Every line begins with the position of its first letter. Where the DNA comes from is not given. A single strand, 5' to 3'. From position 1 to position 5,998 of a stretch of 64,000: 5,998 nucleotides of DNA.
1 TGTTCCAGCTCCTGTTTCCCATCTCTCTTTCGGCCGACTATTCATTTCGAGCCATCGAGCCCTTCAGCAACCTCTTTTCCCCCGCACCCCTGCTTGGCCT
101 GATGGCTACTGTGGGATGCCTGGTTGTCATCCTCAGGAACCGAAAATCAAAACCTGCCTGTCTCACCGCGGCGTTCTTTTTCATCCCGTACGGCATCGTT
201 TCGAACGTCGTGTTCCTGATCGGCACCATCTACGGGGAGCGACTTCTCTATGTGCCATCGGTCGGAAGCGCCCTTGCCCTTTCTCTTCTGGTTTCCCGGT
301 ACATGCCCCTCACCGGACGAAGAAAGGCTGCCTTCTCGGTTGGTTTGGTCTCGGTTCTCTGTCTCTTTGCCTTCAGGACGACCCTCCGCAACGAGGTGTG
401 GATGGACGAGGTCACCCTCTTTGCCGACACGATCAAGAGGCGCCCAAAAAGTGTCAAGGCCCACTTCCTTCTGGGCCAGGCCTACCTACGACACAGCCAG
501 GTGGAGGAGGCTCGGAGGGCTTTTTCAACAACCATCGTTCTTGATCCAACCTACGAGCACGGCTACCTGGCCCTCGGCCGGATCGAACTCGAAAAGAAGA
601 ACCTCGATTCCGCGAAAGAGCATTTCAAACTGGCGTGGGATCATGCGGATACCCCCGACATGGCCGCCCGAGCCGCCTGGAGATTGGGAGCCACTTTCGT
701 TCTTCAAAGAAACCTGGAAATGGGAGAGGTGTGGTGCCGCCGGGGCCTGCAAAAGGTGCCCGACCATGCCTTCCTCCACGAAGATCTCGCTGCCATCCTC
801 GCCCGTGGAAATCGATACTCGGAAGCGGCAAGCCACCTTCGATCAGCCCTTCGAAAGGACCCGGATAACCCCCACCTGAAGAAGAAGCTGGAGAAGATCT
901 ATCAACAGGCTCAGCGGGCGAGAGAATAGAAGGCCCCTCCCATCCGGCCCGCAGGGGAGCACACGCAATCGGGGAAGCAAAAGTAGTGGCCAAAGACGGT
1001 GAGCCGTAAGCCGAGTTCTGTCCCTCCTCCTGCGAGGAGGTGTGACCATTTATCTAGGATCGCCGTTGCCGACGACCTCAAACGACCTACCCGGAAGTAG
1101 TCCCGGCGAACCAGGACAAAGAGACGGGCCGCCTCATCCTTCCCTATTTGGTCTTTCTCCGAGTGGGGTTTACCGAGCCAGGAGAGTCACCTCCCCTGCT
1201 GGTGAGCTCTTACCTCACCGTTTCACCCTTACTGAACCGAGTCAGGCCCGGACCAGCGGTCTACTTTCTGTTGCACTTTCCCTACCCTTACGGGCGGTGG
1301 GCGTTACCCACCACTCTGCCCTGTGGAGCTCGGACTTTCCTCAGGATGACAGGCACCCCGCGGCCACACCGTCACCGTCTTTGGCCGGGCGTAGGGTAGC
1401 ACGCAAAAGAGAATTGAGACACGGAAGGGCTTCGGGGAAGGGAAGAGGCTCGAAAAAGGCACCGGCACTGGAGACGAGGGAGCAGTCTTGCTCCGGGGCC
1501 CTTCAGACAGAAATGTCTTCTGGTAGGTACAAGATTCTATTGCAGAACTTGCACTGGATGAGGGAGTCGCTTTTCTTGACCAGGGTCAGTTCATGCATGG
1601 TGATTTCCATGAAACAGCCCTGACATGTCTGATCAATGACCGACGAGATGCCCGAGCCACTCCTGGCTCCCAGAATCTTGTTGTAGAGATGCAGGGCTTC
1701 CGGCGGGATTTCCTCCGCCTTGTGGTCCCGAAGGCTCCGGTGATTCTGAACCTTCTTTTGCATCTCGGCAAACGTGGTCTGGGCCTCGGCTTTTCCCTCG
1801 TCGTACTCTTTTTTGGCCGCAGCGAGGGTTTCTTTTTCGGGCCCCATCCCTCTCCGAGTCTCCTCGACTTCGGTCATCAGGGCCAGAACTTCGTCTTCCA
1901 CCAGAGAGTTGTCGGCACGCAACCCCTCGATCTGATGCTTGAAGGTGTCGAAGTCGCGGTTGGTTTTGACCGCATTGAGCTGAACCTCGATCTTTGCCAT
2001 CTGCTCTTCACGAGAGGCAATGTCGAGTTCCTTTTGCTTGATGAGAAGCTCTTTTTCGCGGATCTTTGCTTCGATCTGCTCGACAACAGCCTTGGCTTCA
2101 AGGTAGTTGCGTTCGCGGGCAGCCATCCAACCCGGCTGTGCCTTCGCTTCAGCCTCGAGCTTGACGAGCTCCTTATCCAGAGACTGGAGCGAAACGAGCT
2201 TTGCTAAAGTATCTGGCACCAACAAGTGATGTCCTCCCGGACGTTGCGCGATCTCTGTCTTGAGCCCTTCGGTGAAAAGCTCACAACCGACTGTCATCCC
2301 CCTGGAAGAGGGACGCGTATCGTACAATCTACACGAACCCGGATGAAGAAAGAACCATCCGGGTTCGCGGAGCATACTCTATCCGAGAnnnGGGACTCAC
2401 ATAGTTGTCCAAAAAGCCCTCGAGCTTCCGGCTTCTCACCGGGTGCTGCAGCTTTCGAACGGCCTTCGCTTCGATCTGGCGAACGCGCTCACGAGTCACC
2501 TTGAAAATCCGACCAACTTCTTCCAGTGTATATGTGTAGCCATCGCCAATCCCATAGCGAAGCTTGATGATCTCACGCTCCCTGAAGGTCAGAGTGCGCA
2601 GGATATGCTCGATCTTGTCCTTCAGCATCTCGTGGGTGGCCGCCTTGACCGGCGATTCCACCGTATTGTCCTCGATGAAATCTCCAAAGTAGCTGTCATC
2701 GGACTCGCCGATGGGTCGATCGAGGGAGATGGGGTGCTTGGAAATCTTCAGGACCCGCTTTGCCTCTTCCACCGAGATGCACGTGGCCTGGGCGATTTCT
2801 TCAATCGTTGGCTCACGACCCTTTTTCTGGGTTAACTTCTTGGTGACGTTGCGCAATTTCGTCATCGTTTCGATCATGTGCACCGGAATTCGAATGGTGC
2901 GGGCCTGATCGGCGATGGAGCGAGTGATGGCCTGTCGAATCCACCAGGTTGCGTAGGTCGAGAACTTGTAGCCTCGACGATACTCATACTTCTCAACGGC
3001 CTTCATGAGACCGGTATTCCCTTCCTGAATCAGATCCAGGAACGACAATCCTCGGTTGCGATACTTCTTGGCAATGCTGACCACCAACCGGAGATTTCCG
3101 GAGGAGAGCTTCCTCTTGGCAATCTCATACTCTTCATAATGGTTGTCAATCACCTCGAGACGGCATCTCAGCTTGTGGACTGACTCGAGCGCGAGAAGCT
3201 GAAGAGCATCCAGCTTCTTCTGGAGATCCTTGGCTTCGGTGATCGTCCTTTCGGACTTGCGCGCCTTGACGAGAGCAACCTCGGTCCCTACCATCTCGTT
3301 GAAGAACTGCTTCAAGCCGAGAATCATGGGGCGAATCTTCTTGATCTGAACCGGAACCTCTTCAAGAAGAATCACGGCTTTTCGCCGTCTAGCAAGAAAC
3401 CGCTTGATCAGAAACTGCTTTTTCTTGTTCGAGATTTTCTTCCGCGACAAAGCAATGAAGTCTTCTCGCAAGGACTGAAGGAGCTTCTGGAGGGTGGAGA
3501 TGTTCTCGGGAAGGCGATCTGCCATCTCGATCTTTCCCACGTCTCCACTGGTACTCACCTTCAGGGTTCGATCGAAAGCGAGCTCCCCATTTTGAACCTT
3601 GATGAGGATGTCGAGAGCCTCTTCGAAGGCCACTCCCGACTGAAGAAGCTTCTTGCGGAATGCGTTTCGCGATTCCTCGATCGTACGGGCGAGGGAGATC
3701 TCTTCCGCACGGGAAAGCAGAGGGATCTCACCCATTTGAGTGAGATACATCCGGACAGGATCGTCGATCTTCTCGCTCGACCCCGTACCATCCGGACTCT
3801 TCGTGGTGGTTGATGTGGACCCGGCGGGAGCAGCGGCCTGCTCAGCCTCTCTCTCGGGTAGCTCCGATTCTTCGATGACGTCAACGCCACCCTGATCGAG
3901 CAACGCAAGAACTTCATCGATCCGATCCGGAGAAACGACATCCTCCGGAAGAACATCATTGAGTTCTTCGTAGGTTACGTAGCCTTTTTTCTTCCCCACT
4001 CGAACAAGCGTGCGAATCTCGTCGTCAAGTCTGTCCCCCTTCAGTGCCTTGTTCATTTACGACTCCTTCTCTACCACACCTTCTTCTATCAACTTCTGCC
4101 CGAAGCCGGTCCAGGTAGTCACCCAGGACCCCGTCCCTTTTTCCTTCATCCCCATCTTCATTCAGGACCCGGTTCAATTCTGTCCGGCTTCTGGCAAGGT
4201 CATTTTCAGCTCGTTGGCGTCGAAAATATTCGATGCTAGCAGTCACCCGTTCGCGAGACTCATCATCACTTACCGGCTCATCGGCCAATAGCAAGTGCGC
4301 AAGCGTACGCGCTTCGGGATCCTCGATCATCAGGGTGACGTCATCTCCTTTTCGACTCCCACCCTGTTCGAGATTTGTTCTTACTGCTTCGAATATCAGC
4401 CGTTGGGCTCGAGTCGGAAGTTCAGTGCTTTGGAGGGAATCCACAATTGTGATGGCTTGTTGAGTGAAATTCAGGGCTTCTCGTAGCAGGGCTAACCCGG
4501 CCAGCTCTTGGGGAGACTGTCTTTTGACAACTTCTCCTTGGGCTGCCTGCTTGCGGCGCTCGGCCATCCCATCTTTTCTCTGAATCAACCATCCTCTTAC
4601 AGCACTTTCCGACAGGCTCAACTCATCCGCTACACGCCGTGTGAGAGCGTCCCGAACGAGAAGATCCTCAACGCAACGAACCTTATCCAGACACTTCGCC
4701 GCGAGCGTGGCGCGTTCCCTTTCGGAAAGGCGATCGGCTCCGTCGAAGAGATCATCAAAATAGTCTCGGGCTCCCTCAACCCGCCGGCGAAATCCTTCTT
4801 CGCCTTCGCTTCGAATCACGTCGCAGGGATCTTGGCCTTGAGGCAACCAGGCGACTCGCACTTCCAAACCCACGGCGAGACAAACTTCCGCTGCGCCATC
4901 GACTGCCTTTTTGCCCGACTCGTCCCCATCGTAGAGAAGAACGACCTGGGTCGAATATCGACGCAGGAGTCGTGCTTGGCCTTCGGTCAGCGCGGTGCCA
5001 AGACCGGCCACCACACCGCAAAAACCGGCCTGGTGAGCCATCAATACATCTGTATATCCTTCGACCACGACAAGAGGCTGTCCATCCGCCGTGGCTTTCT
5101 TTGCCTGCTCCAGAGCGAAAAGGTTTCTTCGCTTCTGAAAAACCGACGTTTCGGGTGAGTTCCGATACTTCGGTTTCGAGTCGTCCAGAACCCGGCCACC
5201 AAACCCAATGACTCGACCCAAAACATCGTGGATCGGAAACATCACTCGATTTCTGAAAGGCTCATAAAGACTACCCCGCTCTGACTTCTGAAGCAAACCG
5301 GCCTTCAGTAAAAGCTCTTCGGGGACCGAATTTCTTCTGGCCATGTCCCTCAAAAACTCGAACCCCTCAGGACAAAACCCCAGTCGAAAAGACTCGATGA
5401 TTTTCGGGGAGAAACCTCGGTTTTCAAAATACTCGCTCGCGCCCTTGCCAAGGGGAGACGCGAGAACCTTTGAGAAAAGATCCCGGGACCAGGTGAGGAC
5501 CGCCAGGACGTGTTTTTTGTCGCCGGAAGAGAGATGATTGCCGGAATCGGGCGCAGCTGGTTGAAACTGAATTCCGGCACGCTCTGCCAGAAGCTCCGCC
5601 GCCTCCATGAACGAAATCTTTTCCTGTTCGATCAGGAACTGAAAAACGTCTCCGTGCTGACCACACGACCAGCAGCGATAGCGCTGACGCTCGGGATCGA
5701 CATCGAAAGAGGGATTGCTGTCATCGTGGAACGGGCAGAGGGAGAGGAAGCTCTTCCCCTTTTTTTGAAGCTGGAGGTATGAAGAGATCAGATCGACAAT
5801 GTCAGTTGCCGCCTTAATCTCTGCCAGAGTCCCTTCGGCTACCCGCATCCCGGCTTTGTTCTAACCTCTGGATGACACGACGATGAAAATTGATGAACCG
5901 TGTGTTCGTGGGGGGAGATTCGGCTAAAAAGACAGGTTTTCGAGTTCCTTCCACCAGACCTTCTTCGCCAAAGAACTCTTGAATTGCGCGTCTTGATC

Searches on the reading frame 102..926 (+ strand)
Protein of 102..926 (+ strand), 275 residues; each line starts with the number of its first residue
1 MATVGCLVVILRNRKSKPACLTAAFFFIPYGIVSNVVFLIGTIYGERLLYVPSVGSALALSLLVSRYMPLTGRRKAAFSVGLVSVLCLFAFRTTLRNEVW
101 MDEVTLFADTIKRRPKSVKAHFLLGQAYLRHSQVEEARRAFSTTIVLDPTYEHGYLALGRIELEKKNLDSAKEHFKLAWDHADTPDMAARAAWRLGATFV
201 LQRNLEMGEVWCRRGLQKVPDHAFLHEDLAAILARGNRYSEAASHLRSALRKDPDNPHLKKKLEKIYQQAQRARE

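Call 28: search_protein_families(library=pfam, proteins=[window:102-926:+], max_evalue=0.0001)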
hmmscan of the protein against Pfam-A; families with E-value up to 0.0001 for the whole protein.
window:102-926:+ (275 aa): 10 families
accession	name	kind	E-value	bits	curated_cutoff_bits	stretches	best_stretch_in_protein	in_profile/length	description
PF07719.23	TPR_2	-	1.6e-15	56.3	27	0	119-151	2-34/34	Tetratricopeptide repeat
PF13432.12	TPR_16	-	5.3e-13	49.6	32.7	1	106-150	19-63/65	Tetratricopeptide repeat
PF14559.12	TPR_19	-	4.9e-12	46.4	25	0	217-265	19-67/68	Tetratricopeptide repeat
PF13431.12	TPR_17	-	3.1e-11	43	24.4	0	107-138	2-33/34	Tetratricopeptide repeat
PF00515.34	TPR_1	-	8.8e-11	41.6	27.8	0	118-151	1-34/34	Tetratricopeptide repeat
PF13428.12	TPR_14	-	5.3e-10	39.4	23.5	0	227-261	5-39/44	Tetratricopeptide repeat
PF13414.12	TPR_11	-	3e-09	36.9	26.8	0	233-257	4-28/42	TPR repeat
PF13424.12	TPR_12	-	5.7e-06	26.9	30.1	0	189-251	3-73/77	Tetratricopeptide repeat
PF13174.12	TPR_6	-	2.8e-05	24.9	26.3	0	120-145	2-27/33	Tetratricopeptide repeat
PF13181.12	TPR_8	-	4.4e-05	23.7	25.7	0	155-178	4-27/34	Tetratricopeptide repeat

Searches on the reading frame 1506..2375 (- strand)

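Call 28: search_protein_families(library=pfam, proteins=[window:1506-2375:-], max_evalue=0.0001)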
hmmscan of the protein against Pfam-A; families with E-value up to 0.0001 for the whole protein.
window:1506-2375:- (290 aa): 2 families
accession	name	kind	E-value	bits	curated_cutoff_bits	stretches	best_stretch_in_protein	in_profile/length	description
PF24481.2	CT398_CC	-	2.6e-09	37.6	27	1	63-235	1-176/180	CT398-like coiled coil hairpin domain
PF02591.20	Zn_ribbon_9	-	3e-09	37.2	29.1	1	250-282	1-33/33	C4-type zinc ribbon domain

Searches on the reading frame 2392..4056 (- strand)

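Call 28: search_protein_families(library=pfam, proteins=[window:2392-4056:-], max_evalue=0.0001)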
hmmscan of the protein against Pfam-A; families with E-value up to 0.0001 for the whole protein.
window:2392-4056:- (555 aa): 5 families
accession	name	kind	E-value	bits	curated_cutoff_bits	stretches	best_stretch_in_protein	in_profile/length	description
PF04539.22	Sigma70_r3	-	8.7e-24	83.9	25.3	1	396-471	1-76/78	Sigma-70 region 3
PF04542.20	Sigma70_r2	-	1.1e-22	80.1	24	1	321-387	5-71/71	Sigma-70 region 2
PF03979.19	Sigma70_r1_1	-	3.7e-19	68.9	22.5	1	11-72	4-64/81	Sigma-70 factor, region 1.1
PF04545.22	Sigma70_r4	-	6.1e-17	61.3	24.1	1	486-538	2-50/50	Sigma-70, region 4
PF00140.25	Sigma70_r1_2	-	4.2e-12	46.3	22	1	99-128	1-30/34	Sigma-70 factor, region 1.2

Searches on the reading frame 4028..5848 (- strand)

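Call 28: search_protein_families(library=pfam, proteins=[window:4028-5848:-], max_evalue=0.0001)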
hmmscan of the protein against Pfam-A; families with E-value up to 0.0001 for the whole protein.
window:4028-5848:- (607 aa): 6 families
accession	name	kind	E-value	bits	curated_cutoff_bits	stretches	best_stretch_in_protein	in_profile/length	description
PF08275.17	DNAG_N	-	1.6e-38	132.1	26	1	125-250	2-128/128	DNA primase catalytic core, N-terminal domain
PF01807.25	Zn_ribbon_DnaG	-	1.2e-31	108.8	24.9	1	6-96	4-94/98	CHC2 zinc finger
PF13155.12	Toprim_2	-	3.2e-18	66.3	22.1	1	260-345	1-88/88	Toprim-like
PF13662.12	Toprim_4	-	1.8e-15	57.3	25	1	259-332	3-83/85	Toprim domain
PF01751.28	Toprim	-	5.4e-10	39.8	23.1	1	259-324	2-85/96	Toprim domain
PF13362.12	Toprim_3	-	9.1e-09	36.1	27.2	1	259-351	2-95/95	Toprim domain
